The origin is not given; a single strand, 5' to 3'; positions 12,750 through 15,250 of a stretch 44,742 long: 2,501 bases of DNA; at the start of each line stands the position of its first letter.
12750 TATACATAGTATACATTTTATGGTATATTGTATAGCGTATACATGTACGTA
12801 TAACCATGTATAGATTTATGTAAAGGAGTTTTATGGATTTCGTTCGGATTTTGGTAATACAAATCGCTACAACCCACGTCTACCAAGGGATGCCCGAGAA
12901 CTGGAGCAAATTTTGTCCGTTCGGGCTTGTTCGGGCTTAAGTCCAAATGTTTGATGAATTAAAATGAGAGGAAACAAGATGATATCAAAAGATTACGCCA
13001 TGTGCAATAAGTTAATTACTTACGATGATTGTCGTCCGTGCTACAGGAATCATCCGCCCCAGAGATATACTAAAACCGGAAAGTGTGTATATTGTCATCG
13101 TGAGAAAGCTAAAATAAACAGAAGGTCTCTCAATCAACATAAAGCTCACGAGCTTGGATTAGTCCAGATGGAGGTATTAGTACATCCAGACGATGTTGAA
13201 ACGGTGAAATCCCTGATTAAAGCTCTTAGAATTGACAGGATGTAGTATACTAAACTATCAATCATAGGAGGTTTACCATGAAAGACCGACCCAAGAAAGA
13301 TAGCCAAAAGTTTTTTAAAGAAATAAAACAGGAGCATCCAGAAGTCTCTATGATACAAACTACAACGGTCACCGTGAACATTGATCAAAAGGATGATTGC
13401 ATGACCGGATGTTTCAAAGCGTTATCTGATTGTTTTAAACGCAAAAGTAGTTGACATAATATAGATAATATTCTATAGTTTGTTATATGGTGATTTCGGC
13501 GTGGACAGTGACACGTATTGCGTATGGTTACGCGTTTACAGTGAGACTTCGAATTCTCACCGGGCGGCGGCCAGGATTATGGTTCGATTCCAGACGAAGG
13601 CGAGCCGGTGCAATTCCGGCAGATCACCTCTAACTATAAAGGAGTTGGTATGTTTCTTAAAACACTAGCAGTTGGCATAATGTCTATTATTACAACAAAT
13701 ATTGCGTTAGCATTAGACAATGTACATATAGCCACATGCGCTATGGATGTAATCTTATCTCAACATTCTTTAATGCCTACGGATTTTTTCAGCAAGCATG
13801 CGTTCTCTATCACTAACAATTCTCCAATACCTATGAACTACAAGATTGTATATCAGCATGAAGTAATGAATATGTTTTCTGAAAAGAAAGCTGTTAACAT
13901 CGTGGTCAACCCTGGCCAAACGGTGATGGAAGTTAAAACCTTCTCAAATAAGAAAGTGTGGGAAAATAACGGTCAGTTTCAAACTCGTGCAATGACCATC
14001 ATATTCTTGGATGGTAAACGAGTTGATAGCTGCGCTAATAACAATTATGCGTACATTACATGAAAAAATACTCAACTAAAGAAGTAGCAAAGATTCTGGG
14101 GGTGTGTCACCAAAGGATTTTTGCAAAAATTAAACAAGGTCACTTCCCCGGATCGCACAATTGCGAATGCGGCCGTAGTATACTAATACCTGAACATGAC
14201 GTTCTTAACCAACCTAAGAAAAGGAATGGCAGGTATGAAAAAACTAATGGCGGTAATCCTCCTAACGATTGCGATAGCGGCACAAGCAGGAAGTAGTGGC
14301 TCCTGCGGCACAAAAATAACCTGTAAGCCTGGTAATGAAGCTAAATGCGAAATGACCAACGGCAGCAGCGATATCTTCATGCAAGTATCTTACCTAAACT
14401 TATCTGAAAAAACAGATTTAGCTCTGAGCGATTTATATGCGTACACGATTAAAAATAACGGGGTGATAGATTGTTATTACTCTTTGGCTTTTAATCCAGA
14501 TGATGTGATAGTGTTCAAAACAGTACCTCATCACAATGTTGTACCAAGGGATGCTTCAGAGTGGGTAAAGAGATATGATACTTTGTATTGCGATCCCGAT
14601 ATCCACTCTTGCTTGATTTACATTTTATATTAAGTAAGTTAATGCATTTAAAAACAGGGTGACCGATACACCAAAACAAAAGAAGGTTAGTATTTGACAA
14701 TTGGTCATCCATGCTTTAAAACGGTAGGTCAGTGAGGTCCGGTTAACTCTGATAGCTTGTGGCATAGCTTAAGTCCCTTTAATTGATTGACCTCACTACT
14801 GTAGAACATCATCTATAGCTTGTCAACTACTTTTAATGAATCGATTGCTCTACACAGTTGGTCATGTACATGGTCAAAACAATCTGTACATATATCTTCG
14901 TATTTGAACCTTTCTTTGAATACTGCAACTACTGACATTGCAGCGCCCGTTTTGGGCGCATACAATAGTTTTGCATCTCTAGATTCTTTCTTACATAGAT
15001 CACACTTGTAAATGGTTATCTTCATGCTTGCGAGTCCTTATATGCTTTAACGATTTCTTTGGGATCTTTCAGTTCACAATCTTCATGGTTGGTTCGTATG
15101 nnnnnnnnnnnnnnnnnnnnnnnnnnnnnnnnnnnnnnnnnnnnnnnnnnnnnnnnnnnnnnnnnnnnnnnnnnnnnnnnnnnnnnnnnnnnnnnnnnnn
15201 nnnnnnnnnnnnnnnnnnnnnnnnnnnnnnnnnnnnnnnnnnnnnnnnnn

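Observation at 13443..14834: Small accessory module bracketed by two convergent copies of the same 37-bp promoter cassette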

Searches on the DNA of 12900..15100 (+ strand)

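Call 8: search_dna_similar(query=window:12900-15100:+, collection=phages, mode=near, max_rows=30)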
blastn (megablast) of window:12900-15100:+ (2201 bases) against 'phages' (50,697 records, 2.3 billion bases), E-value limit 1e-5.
No match.

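Call 10: search_rna_families(source=window, start=13380, end=14900, threshold=evalue, max_evalue=10, show_alignments=3)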
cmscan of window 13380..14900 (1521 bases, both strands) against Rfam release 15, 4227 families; matches with E-value up to 10: 4.
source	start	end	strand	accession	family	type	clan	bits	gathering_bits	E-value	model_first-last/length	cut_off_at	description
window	14444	14538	-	RF01205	snR62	Gene; snRNA; snoRNA; CD-box;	CL00055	25.7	55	5.7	1-100/100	no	Small nucleolar RNA snR62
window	14037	14120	+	RF02065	STnc340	Gene; sRNA;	-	21.1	80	4.3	1-130/130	no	Enterobacterial sRNA STnc340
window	14119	14229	-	RF00618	U4atac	Gene; snRNA; splicing;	CL00007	18.2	53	2.5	1-132/132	no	U4atac minor spliceosomal RNA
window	13768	13854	-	RF00534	SgrS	Gene; antisense;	-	12.1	37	1.5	1-232/232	no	SgrS RNA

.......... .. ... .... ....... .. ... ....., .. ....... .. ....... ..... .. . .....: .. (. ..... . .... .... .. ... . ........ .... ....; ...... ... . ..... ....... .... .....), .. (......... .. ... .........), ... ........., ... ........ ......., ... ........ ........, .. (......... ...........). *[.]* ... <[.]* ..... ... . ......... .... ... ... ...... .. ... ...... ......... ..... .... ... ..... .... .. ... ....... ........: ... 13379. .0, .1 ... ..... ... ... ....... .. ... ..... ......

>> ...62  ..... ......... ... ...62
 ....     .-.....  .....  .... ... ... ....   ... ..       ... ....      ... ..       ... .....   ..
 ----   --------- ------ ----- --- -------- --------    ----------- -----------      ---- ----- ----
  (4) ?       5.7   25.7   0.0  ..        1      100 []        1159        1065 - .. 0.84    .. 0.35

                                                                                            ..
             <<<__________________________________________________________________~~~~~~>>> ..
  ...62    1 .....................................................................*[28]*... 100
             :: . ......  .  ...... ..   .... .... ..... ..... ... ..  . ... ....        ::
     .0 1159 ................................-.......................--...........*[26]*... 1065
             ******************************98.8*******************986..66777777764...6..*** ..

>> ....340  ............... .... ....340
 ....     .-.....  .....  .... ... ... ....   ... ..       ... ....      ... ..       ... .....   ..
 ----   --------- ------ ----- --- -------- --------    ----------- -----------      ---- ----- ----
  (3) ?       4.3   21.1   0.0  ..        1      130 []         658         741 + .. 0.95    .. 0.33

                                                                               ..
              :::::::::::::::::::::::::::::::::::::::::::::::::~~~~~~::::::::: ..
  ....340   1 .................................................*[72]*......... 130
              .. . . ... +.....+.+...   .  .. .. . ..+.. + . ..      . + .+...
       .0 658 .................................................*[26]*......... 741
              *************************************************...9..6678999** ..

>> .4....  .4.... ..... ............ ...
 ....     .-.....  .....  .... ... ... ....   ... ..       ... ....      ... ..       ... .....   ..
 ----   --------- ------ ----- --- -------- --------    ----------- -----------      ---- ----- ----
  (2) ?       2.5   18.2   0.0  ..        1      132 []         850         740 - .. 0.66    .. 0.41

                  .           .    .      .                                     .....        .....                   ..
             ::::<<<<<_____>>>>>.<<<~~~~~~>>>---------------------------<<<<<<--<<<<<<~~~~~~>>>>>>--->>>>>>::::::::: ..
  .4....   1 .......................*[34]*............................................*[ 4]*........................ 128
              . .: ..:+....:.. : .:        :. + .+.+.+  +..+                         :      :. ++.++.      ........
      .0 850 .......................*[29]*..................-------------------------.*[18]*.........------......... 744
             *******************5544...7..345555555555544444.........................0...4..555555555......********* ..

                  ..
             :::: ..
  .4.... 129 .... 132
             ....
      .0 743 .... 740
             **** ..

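Call 49: search_rna_families(sources=[L037, L038, L033, L031, L044, L045, L046, L040], threshold=evalue, max_evalue=0.1, show_alignments=2)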
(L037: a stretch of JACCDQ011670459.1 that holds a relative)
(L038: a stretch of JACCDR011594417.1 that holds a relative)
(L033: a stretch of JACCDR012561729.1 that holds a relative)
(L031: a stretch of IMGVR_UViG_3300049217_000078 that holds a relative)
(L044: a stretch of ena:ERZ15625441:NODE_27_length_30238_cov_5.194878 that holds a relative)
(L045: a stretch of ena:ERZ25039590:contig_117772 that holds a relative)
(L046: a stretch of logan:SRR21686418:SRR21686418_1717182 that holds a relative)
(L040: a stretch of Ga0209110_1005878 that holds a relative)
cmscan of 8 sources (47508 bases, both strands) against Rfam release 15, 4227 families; matches with E-value up to 0.1: 2.
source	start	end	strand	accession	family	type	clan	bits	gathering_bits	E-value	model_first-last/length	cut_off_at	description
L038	1759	1831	-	RF04204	mir-3473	Gene; miRNA;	-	28.3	71.8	0.078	1-78/78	no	mir-3473 microRNA precursor family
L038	1759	1831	+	RF04204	mir-3473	Gene; miRNA;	-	28.1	71.8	0.087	1-78/78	no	mir-3473 microRNA precursor family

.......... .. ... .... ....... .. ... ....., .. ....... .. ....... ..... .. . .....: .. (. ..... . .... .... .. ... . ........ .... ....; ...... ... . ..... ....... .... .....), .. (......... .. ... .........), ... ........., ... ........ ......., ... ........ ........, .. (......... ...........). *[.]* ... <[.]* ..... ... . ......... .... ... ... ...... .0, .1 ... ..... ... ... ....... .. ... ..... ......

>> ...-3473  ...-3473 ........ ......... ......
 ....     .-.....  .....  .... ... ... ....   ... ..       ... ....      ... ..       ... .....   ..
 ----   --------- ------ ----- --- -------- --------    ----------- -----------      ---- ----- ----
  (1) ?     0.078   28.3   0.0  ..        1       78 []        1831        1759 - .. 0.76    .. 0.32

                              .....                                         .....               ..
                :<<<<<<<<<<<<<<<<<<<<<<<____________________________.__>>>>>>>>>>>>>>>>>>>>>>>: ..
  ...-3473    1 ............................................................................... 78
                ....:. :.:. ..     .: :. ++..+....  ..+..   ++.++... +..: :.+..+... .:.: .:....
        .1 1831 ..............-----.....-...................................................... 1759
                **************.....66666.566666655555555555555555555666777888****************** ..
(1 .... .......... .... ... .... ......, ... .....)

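Call 72: search_rna_families(sources=[L051, L052, L053, L054, L050], threshold=evalue, max_evalue=1, show_alignments=2)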
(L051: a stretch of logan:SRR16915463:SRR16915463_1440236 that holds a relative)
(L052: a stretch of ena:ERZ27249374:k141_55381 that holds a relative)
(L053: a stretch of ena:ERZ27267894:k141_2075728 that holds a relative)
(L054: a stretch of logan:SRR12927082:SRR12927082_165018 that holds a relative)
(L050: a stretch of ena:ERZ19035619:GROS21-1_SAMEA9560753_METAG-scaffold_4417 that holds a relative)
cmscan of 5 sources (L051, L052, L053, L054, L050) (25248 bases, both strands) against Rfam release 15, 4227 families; matches with E-value up to 1: 3.
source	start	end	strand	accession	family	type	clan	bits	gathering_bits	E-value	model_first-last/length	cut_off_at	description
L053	2195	2268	+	RF00005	tRNA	Gene; tRNA;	CL00001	54.6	29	2.1e-09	1-71/71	no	tRNA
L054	2295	2368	+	RF00005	tRNA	Gene; tRNA;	CL00001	47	29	2.6e-07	1-71/71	no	tRNA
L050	44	124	+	RF02089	CLRN1-AS1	Gene; lncRNA;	-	22.1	48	0.086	1-79/79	no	CLRN1 antisense RNA 1 conserved region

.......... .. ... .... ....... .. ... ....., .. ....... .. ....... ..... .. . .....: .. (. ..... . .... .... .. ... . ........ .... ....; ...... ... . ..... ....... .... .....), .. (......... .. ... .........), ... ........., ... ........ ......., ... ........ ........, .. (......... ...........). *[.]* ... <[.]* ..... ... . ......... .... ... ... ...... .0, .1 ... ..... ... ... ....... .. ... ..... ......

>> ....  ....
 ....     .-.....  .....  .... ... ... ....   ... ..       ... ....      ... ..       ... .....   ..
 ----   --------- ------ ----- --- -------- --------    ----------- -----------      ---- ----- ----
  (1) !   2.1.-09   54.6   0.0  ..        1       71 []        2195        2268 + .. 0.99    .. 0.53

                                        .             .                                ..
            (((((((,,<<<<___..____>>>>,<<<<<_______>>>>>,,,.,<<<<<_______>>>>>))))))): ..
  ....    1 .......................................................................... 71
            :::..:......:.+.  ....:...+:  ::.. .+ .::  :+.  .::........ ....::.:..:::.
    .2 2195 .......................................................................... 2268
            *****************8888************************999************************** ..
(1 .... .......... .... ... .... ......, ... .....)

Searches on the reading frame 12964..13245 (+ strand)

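Call 13: search_protein_families(library=pfam, proteins=[window:12964-13245:+], max_evalue=0.01)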
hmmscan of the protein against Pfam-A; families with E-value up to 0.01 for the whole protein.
window:12964-13245:+ (93 aa): 2 families
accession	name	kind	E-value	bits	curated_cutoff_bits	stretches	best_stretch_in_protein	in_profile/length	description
PF14537.11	Cytochrom_c3_2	-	0.008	17.1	25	0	22-63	8-55/79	Cytochrome c3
PF22113.1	Mtrc-MtrF_II-IV_dom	-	0.0082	16.1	30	1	17-74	3-57/176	Outer membrane cytochrome MtrC/MtrF-like, domains II/IV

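Call 14: search_protein_families(library=phrogs, proteins=[window:12964-13245:+], max_evalue=0.01)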
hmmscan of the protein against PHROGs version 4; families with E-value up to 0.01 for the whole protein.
window:12964-13245:+ (93 aa): 2 families
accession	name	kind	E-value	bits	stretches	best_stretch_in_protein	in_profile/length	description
phrog_1081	-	unknown function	2.7e-05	25.1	1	6-58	3-55/67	-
phrog_23777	-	unknown function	7.5e-05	24.1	1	17-56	9-46/75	-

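Call 88: search_protein_families(library=padloc, proteins=[window:12964-13245:+], max_evalue=0.01)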
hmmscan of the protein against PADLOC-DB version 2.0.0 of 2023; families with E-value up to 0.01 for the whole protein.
window:12964-13245:+ (93 aa): 0 families
